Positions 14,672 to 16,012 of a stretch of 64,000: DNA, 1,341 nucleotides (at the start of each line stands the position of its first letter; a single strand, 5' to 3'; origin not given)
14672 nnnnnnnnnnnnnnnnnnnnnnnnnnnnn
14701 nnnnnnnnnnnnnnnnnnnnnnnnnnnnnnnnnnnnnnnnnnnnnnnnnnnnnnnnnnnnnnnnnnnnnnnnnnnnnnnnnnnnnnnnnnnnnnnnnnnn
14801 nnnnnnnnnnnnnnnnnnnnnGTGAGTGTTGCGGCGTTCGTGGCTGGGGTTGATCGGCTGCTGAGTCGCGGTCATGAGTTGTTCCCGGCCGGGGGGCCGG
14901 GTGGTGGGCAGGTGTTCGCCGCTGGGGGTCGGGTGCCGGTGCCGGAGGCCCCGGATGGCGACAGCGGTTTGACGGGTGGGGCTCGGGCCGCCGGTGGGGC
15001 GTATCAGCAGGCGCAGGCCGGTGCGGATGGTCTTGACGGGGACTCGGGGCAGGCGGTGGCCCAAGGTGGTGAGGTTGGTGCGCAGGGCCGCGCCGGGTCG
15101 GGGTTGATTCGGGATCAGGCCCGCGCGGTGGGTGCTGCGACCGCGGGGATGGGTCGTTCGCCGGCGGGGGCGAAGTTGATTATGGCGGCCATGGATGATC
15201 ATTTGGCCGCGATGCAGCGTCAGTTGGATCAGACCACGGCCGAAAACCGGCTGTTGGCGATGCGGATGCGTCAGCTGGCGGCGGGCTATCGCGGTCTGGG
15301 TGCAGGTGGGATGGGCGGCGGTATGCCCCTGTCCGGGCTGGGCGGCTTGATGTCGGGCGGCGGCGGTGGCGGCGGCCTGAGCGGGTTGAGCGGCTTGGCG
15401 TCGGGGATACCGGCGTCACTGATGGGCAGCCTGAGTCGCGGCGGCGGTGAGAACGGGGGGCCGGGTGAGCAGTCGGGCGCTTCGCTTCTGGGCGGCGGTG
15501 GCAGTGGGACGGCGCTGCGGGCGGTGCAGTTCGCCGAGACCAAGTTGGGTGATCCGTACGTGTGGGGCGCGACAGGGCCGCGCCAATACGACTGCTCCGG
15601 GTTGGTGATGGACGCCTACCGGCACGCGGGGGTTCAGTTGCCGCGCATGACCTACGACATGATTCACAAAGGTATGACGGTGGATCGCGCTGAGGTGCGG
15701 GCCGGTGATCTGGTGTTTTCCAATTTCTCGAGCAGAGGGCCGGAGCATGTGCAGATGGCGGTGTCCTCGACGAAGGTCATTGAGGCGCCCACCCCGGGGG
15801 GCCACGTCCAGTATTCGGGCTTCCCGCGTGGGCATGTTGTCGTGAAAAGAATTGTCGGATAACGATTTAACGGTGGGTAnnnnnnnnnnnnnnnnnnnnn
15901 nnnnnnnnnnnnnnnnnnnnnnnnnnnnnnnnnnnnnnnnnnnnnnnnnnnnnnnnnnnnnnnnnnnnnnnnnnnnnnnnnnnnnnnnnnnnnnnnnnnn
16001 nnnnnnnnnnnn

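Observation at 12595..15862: Tandem trio of modular proteins upstream of eccB: one shared N-terminal domain, three different C-terminal modules including two cell-wall hydrolases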

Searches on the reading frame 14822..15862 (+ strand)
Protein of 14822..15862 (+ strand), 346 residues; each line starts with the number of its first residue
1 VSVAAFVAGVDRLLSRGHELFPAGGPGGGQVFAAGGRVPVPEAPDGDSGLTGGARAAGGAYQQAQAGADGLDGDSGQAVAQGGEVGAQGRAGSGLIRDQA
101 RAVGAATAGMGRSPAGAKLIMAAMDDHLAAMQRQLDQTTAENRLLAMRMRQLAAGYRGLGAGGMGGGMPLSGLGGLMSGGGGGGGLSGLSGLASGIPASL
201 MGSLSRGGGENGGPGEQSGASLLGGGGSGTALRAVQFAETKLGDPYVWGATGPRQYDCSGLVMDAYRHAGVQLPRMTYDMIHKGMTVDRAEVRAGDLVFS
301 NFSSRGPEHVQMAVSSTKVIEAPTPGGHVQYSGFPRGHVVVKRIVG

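Call 3: search_protein_families(library=pfam, proteins=[window:14822-15862:+], max_evalue=1)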
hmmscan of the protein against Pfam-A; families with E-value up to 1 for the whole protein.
window:14822-15862:+ (346 aa): 3 families
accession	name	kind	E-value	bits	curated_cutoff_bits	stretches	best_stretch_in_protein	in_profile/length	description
PF00877.26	NLPC_P60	-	7e-20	71.4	23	1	243-332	1-89/105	NlpC/P60 family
PF05708.18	Peptidase_C92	-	0.00094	19.7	27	1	232-283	82-133/166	Permuted papain-like amidase enzyme, YaeF/YiiX, C92 family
PF04102.17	SlyX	-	0.27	12.3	30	1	123-155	21-53/67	SlyX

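Call 4: search_protein_families(library=ncbifam, proteins=[window:14822-15862:+], max_evalue=1)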
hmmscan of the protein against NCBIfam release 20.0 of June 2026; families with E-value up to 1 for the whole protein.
window:14822-15862:+ (346 aa): 8 families
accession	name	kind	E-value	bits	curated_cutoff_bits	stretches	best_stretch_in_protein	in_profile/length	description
NF038345.1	wall_hydro_RipC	exception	1.5e-19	70.7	425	1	221-329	246-346/362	peptidoglycan hydrolase RipC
NF046048.1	NlpC_P60_DIP1281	equivalog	4.8e-14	52.1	517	1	256-332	498-572/587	DIP1281 family NlpC/P60 protein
NF010495.0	PRK13914.1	equivalog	1.4e-11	44.1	647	1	235-326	370-460/481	invasion associated endopeptidase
NF033742.1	NlpC_p60_RipB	exception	5.7e-10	39.2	335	1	242-332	88-189/206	NlpC/P60 family peptidoglycan endopeptidase RipB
NF008096.1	PRK10838.1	equivalog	5.8e-10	39.3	186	1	236-327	74-164/189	bifunctional murein DD-endopeptidase/murein LD-carboxypeptidase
NF033743.1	NlpC_inact_RipD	exception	4.2e-09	36.2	215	1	207-328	53-163/181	NlpC/P60 family peptidoglycan-binding protein RipD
NF033741.1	NlpC_p60_RipA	exception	1.2e-07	31.2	625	1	255-332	365-440/457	NlpC/P60 family peptidoglycan endopeptidase RipA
NF040678.1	EntFM_CwpFM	equivalog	1.7e-06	27.4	720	1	229-329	310-410/430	enterotoxin EntFM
